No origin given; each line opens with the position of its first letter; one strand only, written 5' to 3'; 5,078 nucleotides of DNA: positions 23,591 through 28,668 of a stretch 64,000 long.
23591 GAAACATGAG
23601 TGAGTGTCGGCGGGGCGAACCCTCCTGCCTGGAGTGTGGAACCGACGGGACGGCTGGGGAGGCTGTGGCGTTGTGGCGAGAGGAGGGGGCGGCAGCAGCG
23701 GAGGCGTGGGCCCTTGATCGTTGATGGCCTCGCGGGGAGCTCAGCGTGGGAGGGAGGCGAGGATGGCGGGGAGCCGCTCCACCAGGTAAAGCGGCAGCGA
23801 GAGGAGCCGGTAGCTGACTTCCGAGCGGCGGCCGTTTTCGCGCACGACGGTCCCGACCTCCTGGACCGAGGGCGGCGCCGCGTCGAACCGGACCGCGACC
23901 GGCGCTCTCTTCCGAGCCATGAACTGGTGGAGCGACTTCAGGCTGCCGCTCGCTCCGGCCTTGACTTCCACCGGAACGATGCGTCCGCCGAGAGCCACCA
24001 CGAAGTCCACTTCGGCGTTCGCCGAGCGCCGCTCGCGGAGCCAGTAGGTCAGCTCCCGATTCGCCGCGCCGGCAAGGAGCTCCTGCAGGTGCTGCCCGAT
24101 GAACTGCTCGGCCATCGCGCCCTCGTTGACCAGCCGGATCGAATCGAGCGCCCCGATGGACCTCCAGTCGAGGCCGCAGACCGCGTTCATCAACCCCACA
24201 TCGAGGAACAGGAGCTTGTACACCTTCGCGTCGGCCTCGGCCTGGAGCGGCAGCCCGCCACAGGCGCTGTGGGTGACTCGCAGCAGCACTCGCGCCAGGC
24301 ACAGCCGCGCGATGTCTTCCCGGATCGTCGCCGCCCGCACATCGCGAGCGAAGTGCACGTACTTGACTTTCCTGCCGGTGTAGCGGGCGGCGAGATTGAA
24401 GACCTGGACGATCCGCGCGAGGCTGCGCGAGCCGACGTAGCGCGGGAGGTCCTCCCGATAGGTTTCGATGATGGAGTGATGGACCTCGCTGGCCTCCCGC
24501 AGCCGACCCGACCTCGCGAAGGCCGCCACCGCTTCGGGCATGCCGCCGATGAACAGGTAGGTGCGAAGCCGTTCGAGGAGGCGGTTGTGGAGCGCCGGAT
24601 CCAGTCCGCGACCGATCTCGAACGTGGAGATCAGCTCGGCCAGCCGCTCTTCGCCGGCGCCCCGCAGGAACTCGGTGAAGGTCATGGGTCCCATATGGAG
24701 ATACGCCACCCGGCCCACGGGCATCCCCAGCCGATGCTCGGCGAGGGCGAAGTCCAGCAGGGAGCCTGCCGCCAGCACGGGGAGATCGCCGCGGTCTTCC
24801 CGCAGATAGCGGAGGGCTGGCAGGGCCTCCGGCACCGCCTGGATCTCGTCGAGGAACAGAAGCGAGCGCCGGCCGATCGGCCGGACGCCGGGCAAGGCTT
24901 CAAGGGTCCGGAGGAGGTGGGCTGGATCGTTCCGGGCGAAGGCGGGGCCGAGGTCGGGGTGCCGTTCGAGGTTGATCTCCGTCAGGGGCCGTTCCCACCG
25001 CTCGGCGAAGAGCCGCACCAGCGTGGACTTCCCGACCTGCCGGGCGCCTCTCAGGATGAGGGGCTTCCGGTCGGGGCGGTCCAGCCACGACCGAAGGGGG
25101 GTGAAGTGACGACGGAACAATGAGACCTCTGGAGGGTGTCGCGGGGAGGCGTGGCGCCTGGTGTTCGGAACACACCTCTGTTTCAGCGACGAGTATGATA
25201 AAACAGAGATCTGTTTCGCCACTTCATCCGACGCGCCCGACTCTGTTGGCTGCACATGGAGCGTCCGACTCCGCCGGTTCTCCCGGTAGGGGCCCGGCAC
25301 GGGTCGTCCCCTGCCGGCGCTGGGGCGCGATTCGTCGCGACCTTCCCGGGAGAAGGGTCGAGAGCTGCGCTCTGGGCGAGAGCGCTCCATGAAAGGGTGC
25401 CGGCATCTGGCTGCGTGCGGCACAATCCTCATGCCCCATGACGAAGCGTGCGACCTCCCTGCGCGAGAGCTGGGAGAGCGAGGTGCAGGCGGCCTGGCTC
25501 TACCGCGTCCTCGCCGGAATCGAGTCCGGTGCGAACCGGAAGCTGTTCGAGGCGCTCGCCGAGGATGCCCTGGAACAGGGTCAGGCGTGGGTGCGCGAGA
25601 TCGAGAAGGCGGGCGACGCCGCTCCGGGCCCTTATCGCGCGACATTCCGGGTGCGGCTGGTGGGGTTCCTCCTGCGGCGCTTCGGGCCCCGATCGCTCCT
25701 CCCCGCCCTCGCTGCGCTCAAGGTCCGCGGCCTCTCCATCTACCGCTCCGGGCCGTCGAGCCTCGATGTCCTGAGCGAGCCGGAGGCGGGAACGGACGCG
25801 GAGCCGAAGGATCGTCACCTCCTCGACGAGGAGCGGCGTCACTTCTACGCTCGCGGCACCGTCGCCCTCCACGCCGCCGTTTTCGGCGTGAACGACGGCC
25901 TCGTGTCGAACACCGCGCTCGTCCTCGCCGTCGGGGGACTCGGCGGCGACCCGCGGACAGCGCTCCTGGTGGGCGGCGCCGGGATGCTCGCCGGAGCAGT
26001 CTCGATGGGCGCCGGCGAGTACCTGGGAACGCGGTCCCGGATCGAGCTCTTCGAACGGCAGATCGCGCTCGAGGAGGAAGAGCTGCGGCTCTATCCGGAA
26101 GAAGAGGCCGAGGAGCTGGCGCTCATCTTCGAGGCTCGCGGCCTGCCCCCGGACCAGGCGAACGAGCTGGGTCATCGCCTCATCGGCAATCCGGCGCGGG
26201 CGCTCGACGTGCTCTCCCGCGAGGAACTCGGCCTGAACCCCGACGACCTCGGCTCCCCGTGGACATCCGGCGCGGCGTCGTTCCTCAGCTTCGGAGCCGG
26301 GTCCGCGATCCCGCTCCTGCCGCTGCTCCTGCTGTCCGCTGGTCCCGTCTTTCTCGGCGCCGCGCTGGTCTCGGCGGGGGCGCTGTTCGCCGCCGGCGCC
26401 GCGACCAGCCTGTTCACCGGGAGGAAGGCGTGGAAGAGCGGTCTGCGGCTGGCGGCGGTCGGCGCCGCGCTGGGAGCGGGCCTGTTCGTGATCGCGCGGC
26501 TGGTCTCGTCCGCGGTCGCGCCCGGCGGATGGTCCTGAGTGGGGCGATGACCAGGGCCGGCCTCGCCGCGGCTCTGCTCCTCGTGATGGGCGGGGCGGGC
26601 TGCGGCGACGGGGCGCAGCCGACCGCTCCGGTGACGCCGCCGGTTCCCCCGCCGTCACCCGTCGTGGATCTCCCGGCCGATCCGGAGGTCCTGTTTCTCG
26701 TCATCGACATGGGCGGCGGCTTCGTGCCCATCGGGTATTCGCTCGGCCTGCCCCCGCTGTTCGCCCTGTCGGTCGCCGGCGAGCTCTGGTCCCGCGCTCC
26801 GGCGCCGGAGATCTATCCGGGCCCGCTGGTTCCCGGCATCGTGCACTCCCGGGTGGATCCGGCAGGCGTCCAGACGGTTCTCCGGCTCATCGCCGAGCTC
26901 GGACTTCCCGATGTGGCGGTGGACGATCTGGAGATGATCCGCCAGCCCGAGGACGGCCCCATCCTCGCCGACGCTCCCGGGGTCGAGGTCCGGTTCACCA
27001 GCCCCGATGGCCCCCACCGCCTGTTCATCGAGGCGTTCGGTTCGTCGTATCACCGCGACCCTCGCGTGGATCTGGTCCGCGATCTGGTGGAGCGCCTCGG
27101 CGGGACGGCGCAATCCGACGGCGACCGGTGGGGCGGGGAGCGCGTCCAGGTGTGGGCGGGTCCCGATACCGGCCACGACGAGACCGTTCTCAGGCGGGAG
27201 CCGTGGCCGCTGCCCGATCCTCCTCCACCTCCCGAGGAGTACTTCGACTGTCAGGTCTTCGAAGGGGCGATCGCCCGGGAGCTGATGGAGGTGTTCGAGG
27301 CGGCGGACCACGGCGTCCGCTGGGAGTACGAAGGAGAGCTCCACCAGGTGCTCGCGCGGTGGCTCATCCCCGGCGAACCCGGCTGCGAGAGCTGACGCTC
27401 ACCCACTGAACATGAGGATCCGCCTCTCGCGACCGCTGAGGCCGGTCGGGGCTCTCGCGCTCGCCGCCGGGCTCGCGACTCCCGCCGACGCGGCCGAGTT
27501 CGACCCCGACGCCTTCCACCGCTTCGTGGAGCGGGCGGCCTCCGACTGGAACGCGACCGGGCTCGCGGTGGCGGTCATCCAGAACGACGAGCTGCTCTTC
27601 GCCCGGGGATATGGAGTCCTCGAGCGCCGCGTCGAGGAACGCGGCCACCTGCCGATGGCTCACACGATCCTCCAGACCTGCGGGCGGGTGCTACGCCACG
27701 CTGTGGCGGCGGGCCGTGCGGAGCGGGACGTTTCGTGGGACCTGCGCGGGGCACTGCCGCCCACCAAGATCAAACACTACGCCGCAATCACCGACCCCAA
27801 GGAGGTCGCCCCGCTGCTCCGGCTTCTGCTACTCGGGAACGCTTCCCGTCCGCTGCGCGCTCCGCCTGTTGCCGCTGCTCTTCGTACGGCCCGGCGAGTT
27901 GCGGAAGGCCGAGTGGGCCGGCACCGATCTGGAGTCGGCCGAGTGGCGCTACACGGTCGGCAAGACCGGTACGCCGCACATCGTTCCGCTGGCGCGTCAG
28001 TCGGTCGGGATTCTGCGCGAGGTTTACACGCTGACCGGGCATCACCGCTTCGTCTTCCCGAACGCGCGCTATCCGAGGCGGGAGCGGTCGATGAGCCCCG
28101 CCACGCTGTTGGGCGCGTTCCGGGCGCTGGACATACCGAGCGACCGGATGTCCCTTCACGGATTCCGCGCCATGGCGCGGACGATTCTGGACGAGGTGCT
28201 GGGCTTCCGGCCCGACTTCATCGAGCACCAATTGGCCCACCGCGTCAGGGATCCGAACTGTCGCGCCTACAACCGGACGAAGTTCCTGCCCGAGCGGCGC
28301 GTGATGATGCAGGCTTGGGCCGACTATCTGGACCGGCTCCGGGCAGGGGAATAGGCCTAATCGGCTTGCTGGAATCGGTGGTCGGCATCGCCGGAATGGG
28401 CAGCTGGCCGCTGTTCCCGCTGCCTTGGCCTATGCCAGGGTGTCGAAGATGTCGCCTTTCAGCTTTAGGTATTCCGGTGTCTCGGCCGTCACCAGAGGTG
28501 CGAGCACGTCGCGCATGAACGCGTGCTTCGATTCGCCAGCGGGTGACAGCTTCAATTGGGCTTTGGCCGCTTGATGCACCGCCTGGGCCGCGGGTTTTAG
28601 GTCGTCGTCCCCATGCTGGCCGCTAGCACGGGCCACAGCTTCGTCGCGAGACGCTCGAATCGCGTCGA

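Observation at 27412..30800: Decayed integrative/defence islet: integrase 3' remnant fused to a beta-lactamase-family gene stub, OLD/PARIS-like ATPase–TOPRIM, methylase fragment, truncated vapC, intact vapB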

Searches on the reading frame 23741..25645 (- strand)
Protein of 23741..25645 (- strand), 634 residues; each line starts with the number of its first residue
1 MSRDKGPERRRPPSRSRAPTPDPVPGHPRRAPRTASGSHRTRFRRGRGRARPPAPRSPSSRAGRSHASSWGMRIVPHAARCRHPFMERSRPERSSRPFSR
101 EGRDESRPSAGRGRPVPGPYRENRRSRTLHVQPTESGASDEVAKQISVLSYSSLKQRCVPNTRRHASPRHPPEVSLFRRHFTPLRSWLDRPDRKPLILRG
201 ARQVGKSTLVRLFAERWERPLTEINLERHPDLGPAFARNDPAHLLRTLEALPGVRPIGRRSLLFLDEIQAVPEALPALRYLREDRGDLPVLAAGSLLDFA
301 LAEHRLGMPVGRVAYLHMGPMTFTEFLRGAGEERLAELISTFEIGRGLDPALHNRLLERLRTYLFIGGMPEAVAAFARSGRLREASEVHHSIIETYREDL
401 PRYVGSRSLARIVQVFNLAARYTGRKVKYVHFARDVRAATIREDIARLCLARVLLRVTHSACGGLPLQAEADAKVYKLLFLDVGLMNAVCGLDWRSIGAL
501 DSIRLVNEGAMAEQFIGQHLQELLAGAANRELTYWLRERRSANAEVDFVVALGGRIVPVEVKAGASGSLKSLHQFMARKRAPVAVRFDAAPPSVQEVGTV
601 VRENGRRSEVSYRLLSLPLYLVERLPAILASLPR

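Call 4: search_protein_families(library=pfam, proteins=[window:23741-25645:-], max_evalue=0.01)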
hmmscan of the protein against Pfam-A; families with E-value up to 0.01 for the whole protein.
window:23741-25645:- (634 aa): 4 families
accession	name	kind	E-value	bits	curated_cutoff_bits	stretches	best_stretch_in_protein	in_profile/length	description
PF13635.12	DUF4143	-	1.6e-24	86.9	28.1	1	398-564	2-160/160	Domain of unknown function (DUF4143)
PF13173.12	AAA_14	-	1.3e-21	77.4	27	1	193-327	2-129/129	AAA domain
PF13191.12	AAA_16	-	0.00028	21.9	32.6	1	186-279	14-113/167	AAA ATPase domain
PF13401.12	AAA_22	-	0.0044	17.8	27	0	200-294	12-122/130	AAA domain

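Call 7: search_protein_families(library=padloc, proteins=[window:23741-25645:-], max_evalue=0.1)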
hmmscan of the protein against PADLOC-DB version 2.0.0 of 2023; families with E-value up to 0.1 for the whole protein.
window:23741-25645:- (634 aa): 7 families
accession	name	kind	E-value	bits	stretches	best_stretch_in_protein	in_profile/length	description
PDLC04788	PDC-S01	-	4.2e-144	478.8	1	178-630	4-442/448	-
PDLC04786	PDC-S01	-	1.9e-103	344.6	1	178-624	5-431/439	-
PDLC04792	PDC-S01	-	3.4e-69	231.6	1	179-580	5-402/452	-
PDLC04790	PDC-S01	-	6.2e-28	95.7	1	193-574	27-378/422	-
PDLC04789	PDC-S01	-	7.1e-22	75.9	1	192-577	16-354/375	-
PDLC04791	PDC-S01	-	4.6e-18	63.1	2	360-579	158-367/395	-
PDLC04787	PDC-S01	-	3.1e-15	54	1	184-498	20-312/412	-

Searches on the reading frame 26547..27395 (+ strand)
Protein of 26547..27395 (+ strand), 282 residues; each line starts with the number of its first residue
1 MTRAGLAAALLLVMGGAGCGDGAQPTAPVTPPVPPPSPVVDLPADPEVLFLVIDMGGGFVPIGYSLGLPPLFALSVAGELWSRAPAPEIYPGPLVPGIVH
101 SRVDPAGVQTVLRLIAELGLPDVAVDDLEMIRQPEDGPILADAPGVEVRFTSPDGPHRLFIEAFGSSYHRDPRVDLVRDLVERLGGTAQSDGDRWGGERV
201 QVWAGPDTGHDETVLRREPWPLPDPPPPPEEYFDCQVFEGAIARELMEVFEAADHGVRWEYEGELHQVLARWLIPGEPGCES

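Call 4: search_protein_families(library=pfam, proteins=[window:26655-27395:+], max_evalue=0.01)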
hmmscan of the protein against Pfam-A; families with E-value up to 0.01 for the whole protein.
window:26655-27395:+ (246 aa): 0 families

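Call 11: find_related_loci(query=window:26547-27395:+, collection=genome_contigs, flank=10000)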
Query window:26547-27395:+ (282 aa) in genome_contigs; peptide patterns used: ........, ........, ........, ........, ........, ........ (x = any residue, [..] = any of these).
167 stretches matched a pattern; 1 encode a relative of the query (tblastn E <= 1e-3); 1 distinct loci.
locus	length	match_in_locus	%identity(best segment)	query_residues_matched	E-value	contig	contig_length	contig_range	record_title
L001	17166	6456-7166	68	45-281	4e-98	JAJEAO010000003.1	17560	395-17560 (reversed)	MAG: Acidobacteria bacterium isolate jk18x7bins.57 k141_1386291, whole genome shotgun sequence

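Call 55: find_related_loci(query=window:26547-27395:+, collection=metagenome_contigs, flank=10000)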
Query window:26547-27395:+ (282 aa) in metagenome_contigs; peptide patterns used: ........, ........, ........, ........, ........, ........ (x = any residue, [..] = any of these).
177 stretches matched a pattern, but none encodes a relative of the query by tblastn (E <= 1e-3).

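Call 57: find_related_loci(query=A6, collection=metagenome_contigs, flank=10000)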
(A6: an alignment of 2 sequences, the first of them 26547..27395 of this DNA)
Query A6 (282 aa) in metagenome_contigs; peptide patterns used: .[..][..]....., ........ (x = any residue, [..] = any of these).
236 stretches matched a pattern; 5 encode a relative of the query (tblastn E <= 1e-3); 5 distinct loci.
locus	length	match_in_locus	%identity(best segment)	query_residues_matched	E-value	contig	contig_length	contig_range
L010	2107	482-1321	27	12-282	1e-16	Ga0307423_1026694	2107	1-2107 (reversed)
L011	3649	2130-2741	31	6-198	7e-16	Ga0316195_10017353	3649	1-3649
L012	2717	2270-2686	37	2-120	8e-15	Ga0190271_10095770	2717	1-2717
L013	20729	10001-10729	29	45-280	5e-11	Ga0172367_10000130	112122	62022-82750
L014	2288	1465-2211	25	34-282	1e-8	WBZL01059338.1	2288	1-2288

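Call 65: search_protein_families(library=pfam, proteins=[L001:7215-8777:+], max_evalue=0.01)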
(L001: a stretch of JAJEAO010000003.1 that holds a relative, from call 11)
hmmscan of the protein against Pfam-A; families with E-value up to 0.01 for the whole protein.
L001:7215-8777:+ (520 aa): 2 families
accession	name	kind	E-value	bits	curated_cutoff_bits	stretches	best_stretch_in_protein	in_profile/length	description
PF00144.29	Beta-lactamase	-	3.7e-60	204.3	27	1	38-368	4-316/329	Beta-lactamase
PF11954.13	DUF3471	-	7e-14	52.5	29.3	1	417-502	2-89/103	Domain of unknown function (DUF3471)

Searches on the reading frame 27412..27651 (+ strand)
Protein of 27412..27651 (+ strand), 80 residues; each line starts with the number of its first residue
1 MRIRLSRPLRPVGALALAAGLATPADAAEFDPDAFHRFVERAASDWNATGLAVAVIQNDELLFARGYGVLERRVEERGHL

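Call 6: search_protein_families(library=pfam, proteins=[window:27412-27651:+], max_evalue=10)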
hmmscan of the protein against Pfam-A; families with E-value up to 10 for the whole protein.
seq(80 aa): 1 family
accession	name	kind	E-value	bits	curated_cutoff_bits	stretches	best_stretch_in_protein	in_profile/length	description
PF19564.4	DUF6086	-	0.06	13.9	31.9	1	15-51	34-71/119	Family of unknown function (DUF6086)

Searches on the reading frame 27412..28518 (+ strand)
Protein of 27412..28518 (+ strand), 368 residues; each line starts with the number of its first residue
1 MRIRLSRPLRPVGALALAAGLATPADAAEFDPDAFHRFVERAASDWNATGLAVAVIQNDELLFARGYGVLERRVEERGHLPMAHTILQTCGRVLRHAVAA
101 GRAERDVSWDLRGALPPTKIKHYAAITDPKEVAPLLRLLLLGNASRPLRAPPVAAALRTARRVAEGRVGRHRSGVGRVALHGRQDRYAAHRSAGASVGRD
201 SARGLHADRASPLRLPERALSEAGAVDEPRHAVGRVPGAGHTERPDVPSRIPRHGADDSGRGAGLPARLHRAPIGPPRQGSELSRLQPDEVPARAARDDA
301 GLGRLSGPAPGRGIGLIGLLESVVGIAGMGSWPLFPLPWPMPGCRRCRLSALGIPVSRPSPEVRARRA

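Call 4: search_protein_families(library=pfam, proteins=[window:27412-28518:+], max_evalue=0.01)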
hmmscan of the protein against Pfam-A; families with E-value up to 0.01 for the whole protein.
window:27412-28518:+ (368 aa): 1 family
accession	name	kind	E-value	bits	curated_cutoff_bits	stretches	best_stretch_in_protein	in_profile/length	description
PF22022.2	Phage_int_M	-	1.9e-09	38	27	1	72-114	54-96/96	Phage integrase central domain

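Call 8: search_protein_families(library=ncbifam, proteins=[window:27412-28518:+], max_evalue=0.1)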
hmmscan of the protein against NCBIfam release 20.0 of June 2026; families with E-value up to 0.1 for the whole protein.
window:27412-28518:+ (368 aa): 0 families

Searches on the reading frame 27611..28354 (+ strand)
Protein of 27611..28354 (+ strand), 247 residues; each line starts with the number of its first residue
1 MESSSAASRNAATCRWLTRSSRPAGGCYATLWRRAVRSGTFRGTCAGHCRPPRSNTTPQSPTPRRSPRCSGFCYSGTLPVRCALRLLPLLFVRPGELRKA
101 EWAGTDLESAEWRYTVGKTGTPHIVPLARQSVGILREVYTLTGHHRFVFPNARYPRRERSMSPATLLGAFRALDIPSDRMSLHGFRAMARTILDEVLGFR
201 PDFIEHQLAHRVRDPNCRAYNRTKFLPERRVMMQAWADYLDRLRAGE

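Call 4: search_protein_families(library=pfam, proteins=[window:27611-28354:+], max_evalue=0.01)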
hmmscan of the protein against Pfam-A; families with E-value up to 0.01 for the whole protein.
window:27611-28354:+ (247 aa): 1 family
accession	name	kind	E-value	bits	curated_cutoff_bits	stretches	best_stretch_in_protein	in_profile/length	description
PF00589.27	Phage_integrase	-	4.2e-10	40.1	27.1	1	78-211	22-157/172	Phage integrase family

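Call 8: search_protein_families(library=ncbifam, proteins=[window:27611-28354:+], max_evalue=0.1)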
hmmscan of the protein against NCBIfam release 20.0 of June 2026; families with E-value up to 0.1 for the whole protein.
window:27611-28354:+ (247 aa): 1 family
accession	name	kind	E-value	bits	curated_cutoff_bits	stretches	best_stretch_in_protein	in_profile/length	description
NF007246.0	PRK09692.1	domain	3e-25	88.7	434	1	77-242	232-395/413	integrase domain-containing protein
